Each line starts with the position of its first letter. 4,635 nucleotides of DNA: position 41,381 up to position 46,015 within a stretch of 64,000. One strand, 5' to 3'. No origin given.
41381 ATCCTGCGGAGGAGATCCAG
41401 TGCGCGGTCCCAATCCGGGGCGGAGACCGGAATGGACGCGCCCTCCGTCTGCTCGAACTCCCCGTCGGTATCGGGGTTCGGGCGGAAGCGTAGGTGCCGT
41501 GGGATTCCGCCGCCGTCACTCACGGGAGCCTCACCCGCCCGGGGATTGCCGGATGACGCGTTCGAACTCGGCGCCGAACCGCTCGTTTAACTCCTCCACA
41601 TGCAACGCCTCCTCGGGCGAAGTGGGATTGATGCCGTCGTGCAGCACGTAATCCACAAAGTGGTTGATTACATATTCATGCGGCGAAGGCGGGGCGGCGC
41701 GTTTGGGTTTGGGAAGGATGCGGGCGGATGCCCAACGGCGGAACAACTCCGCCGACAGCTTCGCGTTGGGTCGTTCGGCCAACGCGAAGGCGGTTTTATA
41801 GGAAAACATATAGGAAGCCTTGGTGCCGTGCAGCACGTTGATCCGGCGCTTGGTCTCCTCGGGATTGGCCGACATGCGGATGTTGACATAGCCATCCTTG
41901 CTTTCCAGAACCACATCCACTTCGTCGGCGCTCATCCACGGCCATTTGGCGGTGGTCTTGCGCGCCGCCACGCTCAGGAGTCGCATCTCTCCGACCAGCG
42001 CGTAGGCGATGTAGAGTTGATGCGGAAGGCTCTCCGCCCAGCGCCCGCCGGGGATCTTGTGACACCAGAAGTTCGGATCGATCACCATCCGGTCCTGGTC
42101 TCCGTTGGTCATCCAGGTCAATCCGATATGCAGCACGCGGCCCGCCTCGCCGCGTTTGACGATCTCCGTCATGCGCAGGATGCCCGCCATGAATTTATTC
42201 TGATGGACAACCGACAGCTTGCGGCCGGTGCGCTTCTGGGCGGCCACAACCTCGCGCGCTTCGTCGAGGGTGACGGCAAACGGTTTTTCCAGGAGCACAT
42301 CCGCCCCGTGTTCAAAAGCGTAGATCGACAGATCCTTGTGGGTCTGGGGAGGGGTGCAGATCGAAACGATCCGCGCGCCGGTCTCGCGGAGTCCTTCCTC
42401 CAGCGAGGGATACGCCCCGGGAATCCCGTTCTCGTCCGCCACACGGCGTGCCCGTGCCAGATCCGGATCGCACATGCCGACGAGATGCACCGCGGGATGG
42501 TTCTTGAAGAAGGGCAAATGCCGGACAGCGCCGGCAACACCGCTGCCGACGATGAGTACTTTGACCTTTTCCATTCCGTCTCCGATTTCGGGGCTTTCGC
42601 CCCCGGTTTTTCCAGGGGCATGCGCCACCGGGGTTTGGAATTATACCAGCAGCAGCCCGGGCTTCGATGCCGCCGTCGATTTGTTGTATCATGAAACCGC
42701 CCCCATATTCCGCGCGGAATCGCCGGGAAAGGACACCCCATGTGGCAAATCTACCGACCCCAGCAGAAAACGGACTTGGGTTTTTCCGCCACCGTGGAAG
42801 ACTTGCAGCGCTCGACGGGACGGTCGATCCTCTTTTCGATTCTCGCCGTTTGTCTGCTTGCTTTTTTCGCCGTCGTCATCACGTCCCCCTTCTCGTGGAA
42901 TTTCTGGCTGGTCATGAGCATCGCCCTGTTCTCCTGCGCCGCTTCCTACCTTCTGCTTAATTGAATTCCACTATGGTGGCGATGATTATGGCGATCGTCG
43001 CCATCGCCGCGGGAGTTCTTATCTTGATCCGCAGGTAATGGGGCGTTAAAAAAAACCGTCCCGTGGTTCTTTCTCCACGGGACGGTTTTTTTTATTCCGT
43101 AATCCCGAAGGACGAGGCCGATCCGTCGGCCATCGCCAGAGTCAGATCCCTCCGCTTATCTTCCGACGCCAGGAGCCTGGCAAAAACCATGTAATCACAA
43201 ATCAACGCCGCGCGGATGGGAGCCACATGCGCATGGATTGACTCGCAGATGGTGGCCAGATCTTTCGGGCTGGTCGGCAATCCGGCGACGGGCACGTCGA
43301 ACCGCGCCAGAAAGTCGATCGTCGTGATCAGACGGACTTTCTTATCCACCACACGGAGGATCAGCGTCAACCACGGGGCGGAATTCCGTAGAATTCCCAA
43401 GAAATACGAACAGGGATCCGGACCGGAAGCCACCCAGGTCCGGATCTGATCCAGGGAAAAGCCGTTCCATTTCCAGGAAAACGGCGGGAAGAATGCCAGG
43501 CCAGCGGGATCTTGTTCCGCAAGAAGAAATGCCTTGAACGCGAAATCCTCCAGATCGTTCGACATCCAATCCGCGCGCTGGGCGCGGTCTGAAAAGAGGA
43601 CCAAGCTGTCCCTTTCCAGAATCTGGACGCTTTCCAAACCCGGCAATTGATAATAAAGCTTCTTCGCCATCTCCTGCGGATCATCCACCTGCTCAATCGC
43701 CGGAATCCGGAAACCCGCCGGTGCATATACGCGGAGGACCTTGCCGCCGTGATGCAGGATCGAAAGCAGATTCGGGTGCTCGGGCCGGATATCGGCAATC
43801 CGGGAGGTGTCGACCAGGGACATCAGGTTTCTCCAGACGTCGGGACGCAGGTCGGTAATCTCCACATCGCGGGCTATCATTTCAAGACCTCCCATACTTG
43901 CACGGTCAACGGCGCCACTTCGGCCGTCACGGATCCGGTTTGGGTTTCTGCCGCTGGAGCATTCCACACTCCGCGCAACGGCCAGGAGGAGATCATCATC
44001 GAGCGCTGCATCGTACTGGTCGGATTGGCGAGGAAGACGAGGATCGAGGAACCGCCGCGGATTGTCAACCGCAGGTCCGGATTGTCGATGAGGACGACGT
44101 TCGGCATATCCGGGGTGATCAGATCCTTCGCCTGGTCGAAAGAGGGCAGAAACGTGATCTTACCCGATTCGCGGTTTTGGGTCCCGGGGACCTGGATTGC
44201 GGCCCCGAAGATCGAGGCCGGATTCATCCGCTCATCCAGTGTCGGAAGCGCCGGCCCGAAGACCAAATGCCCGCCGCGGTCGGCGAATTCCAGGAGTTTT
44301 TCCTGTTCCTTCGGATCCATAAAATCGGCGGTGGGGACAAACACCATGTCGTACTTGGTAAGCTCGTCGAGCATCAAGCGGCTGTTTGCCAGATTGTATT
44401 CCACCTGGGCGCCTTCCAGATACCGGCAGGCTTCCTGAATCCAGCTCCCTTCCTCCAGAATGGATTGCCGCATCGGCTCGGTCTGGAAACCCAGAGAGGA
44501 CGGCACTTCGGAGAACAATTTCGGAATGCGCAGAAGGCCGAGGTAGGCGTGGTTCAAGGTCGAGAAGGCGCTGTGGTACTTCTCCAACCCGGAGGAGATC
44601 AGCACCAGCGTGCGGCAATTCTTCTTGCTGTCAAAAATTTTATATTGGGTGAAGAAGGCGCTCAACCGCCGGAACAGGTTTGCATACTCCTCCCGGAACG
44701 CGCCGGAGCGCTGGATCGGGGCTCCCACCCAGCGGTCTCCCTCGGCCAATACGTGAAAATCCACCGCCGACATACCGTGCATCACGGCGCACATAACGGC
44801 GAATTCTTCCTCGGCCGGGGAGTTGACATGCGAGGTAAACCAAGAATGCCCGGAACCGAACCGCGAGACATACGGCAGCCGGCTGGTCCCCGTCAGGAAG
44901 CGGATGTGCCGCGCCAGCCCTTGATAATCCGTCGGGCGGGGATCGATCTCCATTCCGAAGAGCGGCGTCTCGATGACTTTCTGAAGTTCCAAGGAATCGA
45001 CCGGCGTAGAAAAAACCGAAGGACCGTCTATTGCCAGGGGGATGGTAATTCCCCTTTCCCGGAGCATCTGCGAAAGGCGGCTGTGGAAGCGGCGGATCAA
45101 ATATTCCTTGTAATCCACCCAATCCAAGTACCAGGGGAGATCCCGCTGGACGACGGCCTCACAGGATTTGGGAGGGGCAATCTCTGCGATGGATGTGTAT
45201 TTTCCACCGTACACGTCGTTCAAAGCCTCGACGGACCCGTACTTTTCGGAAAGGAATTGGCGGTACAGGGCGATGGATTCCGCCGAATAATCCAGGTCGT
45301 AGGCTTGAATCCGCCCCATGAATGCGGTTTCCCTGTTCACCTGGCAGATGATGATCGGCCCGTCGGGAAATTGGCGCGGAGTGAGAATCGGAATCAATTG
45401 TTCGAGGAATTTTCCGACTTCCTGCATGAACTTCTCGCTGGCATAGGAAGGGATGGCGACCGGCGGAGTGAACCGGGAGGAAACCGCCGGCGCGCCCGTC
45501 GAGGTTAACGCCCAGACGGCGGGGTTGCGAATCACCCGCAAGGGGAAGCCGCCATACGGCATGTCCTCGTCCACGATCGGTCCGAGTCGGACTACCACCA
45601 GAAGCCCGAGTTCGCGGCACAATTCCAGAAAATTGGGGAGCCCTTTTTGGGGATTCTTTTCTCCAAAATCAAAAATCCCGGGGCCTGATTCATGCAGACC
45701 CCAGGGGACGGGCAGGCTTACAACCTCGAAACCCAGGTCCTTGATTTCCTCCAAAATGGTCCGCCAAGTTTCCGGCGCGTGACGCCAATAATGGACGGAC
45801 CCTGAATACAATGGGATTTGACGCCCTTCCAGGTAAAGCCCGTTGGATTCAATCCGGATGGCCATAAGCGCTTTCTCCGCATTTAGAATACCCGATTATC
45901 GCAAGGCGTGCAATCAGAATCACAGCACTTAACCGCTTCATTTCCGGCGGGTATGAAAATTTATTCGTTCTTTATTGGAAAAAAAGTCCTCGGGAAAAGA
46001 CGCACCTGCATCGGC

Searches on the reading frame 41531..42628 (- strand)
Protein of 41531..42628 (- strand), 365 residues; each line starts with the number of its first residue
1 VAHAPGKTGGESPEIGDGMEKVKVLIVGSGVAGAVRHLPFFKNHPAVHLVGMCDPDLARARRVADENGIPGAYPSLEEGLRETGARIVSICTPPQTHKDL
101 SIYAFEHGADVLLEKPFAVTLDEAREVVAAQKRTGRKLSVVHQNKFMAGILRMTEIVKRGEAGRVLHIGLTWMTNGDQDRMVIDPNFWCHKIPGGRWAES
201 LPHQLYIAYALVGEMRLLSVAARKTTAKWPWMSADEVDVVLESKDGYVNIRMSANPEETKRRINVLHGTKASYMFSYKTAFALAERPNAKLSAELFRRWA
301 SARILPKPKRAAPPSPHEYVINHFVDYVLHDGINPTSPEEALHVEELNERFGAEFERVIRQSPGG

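Call 51: search_protein_families(library=pfam, proteins=[window:41531-42628:-], max_evalue=0.001)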
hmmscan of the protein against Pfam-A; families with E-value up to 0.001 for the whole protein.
window:41531-42628:- (365 aa): 2 families
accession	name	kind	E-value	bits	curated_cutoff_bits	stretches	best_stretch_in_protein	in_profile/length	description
PF01408.29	GFO_IDH_MocA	-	3.6e-27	95.9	24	1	22-141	1-119/120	Oxidoreductase family, NAD-binding Rossmann fold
PF22725.1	GFO_IDH_MocA_C3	-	4e-06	27.3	27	1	151-273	2-123/124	GFO/IDH/MocA C-terminal domain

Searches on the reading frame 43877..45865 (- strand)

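Call 51: search_protein_families(library=pfam, proteins=[window:43877-45865:-], max_evalue=0.001)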
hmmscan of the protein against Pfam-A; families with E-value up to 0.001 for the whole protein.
window:43877-45865:- (662 aa): 5 families
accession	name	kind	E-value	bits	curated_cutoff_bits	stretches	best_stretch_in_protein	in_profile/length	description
PF01301.25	Glyco_hydro_35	-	6.6e-29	101.9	27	1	10-115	2-104/319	Glycosyl hydrolases family 35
PF22369.2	GLMA_2nd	-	4.2e-15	56.1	27.7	1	477-570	20-114/138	GLMA-like, second domain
PF02449.21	Glyco_hydro_42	-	3.3e-07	30.4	21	1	27-278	7-234/376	Beta-galactosidase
PF08532.16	Glyco_hydro_42M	-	0.0003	20.8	25.8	1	500-539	53-92/207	Beta-galactosidase trimerisation domain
PF01373.23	Glyco_hydro_14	-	0.00037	20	27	0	183-239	176-228/402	Glycosyl hydrolase family 14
